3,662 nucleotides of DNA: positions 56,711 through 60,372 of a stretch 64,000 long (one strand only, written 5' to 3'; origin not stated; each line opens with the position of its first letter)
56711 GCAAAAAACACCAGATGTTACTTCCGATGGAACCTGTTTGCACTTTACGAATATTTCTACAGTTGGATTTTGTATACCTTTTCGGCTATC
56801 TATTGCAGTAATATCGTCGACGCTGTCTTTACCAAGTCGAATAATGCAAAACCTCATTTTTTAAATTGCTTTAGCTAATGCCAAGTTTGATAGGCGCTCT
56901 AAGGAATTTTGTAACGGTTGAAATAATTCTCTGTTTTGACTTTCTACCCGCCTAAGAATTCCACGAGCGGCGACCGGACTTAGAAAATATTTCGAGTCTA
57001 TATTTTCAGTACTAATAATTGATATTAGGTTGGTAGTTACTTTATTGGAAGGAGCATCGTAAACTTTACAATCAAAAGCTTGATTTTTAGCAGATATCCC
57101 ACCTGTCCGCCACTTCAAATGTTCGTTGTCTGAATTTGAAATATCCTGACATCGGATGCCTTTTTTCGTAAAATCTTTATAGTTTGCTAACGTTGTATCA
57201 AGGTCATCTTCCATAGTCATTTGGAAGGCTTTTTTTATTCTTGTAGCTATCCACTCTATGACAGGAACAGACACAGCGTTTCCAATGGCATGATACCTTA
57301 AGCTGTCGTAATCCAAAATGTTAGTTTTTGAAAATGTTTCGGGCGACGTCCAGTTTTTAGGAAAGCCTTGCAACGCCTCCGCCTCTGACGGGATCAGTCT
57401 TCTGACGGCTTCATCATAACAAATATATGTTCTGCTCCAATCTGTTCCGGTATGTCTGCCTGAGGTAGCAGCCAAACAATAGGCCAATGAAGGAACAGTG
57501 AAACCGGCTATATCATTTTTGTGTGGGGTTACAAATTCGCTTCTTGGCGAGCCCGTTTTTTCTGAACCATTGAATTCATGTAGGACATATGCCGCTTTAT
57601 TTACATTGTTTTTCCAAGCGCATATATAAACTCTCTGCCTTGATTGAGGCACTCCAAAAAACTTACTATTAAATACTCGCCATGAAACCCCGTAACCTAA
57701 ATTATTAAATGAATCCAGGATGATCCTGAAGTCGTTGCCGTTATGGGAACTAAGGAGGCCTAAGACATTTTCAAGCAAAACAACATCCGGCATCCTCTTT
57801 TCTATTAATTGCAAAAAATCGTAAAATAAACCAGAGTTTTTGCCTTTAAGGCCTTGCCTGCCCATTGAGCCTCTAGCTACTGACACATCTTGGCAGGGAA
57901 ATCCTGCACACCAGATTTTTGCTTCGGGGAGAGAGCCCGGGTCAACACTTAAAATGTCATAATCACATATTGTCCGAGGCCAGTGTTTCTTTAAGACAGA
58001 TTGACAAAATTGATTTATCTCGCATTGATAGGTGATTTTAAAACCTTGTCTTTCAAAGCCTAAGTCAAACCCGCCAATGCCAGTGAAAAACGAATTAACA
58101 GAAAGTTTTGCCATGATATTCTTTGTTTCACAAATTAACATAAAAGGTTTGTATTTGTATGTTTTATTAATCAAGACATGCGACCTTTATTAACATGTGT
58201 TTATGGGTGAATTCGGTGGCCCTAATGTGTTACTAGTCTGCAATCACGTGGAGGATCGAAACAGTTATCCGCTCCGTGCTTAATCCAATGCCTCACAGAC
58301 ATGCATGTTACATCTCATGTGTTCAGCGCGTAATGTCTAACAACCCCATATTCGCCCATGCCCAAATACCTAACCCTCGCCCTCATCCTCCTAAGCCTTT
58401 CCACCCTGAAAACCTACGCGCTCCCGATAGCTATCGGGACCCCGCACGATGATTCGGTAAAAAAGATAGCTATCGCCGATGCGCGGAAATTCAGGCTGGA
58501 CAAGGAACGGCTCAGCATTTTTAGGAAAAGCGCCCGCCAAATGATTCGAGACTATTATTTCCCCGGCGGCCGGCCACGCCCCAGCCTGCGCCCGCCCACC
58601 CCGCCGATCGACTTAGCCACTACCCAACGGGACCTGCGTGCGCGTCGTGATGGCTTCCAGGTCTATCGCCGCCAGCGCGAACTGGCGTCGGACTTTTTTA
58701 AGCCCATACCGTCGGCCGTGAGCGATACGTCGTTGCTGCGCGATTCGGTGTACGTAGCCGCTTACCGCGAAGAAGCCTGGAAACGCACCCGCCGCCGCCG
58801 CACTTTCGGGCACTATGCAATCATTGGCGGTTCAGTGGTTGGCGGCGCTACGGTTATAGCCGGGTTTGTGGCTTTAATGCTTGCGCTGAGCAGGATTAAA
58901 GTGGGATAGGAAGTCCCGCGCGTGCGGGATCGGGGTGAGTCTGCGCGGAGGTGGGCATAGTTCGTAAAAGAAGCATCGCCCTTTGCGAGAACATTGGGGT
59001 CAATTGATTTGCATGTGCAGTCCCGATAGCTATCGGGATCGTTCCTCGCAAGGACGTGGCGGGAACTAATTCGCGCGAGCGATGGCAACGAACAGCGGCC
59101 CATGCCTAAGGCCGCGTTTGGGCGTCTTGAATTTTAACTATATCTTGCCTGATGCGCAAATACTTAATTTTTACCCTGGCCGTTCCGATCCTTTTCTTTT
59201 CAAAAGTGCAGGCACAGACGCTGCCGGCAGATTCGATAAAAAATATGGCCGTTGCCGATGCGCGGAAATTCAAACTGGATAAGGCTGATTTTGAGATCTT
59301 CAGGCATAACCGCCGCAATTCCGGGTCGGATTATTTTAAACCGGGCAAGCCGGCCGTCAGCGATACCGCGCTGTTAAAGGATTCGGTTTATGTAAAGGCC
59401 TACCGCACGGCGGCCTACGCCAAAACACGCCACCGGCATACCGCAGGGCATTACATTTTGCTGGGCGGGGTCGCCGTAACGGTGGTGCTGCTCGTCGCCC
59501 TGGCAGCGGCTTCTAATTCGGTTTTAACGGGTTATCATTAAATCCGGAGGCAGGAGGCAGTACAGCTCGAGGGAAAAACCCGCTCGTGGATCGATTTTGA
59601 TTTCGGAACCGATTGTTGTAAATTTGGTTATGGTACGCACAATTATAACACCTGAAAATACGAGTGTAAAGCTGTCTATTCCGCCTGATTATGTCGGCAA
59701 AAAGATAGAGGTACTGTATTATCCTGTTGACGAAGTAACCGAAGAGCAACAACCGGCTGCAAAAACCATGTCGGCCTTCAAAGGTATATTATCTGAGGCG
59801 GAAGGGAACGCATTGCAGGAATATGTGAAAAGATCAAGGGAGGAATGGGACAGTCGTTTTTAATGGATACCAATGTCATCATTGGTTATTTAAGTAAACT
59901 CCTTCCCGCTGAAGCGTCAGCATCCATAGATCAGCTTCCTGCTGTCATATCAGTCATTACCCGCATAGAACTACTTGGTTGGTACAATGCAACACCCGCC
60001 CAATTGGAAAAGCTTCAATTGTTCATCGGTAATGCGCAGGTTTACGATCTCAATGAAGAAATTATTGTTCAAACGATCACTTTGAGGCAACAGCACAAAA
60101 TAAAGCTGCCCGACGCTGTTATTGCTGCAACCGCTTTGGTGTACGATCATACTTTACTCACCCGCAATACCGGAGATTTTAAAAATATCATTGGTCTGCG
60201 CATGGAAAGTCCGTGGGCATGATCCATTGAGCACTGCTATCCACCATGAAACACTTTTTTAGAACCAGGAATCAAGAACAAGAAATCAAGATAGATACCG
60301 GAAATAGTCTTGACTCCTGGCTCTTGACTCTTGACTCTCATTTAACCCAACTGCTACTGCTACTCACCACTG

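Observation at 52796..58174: Dcm-linked four-gene cassette (C5-MTase / DUF262 / DUF3696-like ATPase / YoeB-fusion) with convergent Vsr: candidate uncharacterised defence system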

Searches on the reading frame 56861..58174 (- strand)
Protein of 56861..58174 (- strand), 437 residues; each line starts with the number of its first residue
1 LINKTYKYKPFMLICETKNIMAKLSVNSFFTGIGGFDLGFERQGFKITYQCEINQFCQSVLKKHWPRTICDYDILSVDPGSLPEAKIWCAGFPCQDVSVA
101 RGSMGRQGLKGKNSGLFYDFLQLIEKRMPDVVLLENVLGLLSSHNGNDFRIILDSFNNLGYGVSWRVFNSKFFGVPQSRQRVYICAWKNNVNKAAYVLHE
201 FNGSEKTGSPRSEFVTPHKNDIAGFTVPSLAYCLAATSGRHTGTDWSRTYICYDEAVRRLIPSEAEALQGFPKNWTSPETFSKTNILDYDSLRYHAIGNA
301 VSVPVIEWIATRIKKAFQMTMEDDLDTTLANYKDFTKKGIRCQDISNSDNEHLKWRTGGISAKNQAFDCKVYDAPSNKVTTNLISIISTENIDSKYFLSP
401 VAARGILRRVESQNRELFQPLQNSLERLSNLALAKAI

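Call 3: search_protein_families(library=pfam, proteins=[window:56861-58174:-], max_evalue=0.01)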
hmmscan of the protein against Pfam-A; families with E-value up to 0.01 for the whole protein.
window:56861-58174:- (437 aa): 1 family
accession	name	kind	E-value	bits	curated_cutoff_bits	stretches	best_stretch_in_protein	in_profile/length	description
PF00145.23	DNA_methylase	-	1e-60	206.4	22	2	26-206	3-180/324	C-5 cytosine-specific DNA methylase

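Call 4: search_protein_families(library=padloc, proteins=[window:56861-58174:-], max_evalue=0.01)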
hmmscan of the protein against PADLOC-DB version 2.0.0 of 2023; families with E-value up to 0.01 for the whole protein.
window:56861-58174:- (437 aa): 60 families (the best 25 are shown)
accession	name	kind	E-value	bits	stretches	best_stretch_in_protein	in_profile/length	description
PDLC03272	MTase_II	-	2.9e-72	242.1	2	17-199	68-248/407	Type II methyltransferase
PDLC03329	MTase_II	-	1.1e-47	161.2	2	21-196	2-191/407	Type II methyltransferase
PDLC03378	MTase_II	-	3.6e-47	159.3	2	23-199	2-179/344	Type II methyltransferase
PDLC03324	MTase_II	-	2.8e-42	143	1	23-321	5-306/408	Type II methyltransferase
PDLC02653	DrmMII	-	5.3e-38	128.8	2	28-192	9-178/333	DrmMII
PDLC00026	DruM2|DruM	-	6.3e-38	129.2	2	22-195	3-175/336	DNA cytosine methylase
PDLC03361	MTase_II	-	1.7e-37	127.3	2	28-195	91-290/455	Type II methyltransferase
PDLC03243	MTase_II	-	5.6e-35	119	1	27-192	12-179/377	Type II methyltransferase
PDLC00028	DruM2|DruM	-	1.1e-34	117.8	2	22-199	4-189/397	DNA cytosine methylase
PDLC03217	MTase_II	-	1.7e-33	114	2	19-191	380-548/703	Type II methyltransferase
PDLC03234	MTase_II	-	2e-33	114.2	1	26-193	7-180/375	Type II methyltransferase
PDLC00030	DruM2|DruM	-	4.3e-33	113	3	91-197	90-194/380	DNA cytosine methylase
PDLC03242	MTase_II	-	7.4e-32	108.8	1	16-198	93-271/409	Type II methyltransferase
PDLC00027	DruM2|DruM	-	1e-31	108.6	1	23-196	11-180/361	DNA cytosine methylase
PDLC00031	DruM2|DruM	-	3.7e-30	103.2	1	23-220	11-204/361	DNA cytosine methylase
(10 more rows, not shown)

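Call 5: search_protein_families(library=ncbifam, proteins=[window:56861-58174:-], max_evalue=0.01)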
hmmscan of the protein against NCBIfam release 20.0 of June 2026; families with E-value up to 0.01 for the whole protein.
window:56861-58174:- (437 aa): 2 families
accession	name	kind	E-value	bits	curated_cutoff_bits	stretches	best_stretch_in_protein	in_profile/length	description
TIGR00675.1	dcm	superfamily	5.5e-63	213.6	100.65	2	28-196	3-163/329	DNA (cytosine-5-)-methyltransferase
NF007772.0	PRK10458.1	subfamily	2.9e-20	72.3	710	1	81-190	166-289/472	DNA cytosine methylase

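Call 62: search_solved_structures(query=window:56861-58114:-, max_evalue=0.00001, show_alignments=1)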
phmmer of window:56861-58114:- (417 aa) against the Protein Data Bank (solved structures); distinct sequences matched with E-value up to 0.00001: 26.
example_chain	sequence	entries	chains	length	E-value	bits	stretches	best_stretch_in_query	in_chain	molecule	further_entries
10mh_A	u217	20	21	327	2.9e-28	102.3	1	8-173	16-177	PROTEIN (CYTOSINE-SPECIFIC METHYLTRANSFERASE HHAI) | HaeIII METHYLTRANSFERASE | Modification methylase HhaI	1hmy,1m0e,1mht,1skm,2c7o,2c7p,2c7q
1svu_A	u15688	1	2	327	2.9e-28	102.3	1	8-173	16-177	Modification methylase HhaI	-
1fjx_A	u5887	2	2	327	3.7e-28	101.9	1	8-173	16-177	HHAI DNA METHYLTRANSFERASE | MODIFICATION METHYLASE HHAI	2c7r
2i9k_A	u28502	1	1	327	3.9e-28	101.9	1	8-173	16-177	Modification methylase HhaI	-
2uyh_A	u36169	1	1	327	4.3e-28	101.7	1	8-173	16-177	MODIFICATION METHYLASE HHAI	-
2zcj_A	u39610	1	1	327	7.6e-28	100.9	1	8-173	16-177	Modification methylase HhaI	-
2uyc_A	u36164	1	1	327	1.5e-27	100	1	8-173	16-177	MODIFICATION METHYLASE HHAI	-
2uz4_A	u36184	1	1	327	1.5e-27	100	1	8-173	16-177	MODIFICATION METHYLASE HHAI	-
2z6q_A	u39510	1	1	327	2e-27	99.5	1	8-173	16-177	Modification methylase HhaI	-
2z6u_A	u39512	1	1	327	2e-27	99.5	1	8-173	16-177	Modification methylase HhaI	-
2z6a_A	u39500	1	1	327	5.1e-27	98.2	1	8-173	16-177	Modification methylase HhaI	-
1dct_A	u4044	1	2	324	1.8e-20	76.6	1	6-172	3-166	PROTEIN (MODIFICATION METHYLASE HAEIII)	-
3ubt_Y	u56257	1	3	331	1e-19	74.2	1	6-172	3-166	Modification methylase HaeIII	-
3lx6_A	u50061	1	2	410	2.6e-15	59.6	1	61-180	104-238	Cytosine-specific methyltransferase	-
3me5_A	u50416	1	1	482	5.3e-15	58.6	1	61-180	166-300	Cytosine-specific methyltransferase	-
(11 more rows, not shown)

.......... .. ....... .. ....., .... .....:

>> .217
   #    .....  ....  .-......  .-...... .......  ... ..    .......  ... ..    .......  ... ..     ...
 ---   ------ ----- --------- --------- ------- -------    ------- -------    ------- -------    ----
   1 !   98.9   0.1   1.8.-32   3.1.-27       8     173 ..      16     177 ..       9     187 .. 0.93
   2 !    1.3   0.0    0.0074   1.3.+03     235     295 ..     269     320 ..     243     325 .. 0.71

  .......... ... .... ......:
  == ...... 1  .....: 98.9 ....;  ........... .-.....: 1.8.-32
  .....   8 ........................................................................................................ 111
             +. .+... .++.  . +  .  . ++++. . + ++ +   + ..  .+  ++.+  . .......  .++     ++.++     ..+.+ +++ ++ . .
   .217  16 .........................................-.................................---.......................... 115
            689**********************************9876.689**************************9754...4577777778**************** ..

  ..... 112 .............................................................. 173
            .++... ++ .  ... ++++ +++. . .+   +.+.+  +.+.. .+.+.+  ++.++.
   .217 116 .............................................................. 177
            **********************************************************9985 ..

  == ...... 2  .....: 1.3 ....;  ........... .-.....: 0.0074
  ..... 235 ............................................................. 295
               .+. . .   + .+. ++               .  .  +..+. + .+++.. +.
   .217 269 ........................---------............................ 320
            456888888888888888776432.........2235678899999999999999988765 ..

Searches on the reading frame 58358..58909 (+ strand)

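Call 24: search_protein_families(library=pfam, proteins=[window:58358-58909:+], max_evalue=1)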
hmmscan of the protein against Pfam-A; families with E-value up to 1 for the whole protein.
window:58358-58909:+ (183 aa): 1 family
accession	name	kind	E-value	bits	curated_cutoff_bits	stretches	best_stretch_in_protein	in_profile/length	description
PF14986.11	DUF4514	-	0.17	12.5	27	1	152-178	21-45/60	Domain of unknown function (DUF4514)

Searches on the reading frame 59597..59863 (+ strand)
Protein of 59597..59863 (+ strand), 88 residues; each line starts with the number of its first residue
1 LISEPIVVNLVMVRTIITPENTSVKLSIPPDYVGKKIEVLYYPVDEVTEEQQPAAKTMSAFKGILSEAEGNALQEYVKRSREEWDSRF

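Call 24: search_protein_families(library=pfam, proteins=[window:59597-59863:+], max_evalue=1)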
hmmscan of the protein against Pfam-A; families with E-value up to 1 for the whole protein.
window:59597-59863:+ (88 aa): 1 family
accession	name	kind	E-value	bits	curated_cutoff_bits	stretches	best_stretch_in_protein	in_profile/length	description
PF09853.14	DUF2080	-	0.0018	18.5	21.5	1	17-37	22-42/50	Putative transposon-encoded protein (DUF2080)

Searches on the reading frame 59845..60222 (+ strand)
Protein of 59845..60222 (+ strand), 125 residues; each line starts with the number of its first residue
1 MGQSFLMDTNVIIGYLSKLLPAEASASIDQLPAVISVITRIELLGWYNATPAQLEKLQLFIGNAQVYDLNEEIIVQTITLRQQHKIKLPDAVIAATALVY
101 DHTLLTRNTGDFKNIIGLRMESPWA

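Call 24: search_protein_families(library=pfam, proteins=[window:59845-60222:+], max_evalue=1)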
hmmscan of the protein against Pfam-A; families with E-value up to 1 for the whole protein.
window:59845-60222:+ (125 aa): 2 families
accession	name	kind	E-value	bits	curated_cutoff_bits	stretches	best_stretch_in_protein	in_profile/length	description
PF01850.27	PIN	-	1.9e-11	45.1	23.6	1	6-115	2-117/120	PIN domain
PF18480.7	DUF5615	-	0.014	15.7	23.8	1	71-123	18-69/110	Domain of unknown function (DUF5615)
